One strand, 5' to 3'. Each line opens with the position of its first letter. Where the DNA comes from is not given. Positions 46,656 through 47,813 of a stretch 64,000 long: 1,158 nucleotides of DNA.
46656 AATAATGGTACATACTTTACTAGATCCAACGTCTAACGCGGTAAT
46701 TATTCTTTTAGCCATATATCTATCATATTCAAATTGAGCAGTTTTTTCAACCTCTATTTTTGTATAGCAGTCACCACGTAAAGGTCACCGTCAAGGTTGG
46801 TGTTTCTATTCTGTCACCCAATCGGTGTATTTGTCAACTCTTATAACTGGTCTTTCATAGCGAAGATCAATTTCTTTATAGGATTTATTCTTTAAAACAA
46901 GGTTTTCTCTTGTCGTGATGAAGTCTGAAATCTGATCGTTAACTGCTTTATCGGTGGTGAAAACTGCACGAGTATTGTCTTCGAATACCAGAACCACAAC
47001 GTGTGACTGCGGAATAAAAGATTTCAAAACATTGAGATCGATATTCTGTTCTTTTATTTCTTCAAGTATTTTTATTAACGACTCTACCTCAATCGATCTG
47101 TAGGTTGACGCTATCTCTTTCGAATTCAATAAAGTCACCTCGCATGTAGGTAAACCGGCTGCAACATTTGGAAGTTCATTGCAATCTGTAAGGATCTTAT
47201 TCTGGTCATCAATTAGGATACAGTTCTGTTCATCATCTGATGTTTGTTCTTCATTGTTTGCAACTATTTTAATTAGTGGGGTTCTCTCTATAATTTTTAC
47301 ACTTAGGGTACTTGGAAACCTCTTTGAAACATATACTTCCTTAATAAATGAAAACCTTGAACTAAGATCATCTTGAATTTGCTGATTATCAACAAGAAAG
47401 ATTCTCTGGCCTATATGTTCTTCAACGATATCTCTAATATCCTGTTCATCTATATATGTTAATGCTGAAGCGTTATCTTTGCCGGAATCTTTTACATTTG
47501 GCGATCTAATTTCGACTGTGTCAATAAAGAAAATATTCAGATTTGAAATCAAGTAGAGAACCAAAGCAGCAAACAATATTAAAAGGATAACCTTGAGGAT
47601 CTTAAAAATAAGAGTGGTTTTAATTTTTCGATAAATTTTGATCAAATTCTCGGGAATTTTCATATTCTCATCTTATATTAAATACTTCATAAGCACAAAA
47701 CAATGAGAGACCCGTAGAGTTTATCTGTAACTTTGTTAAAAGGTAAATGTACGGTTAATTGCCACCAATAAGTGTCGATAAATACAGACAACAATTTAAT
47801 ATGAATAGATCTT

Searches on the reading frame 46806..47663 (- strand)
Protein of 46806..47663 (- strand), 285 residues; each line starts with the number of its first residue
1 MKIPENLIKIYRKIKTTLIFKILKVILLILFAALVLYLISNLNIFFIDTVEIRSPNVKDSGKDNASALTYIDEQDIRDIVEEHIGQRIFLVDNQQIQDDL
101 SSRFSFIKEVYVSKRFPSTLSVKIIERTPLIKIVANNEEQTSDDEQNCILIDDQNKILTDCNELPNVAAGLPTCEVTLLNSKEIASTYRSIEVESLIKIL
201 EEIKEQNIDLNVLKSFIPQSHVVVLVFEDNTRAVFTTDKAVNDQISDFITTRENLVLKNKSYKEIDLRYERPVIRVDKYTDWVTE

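Call 68: search_protein_families(library=pfam, proteins=[window:46806-47663:-], max_evalue=0.001)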
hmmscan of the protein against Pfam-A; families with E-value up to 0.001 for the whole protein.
window:46806-47663:- (285 aa): 1 family
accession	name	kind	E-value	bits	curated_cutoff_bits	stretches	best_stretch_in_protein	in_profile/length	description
PF08478.15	POTRA_1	-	3.5e-12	46.9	23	1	69-127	12-69/69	POTRA domain, FtsQ-type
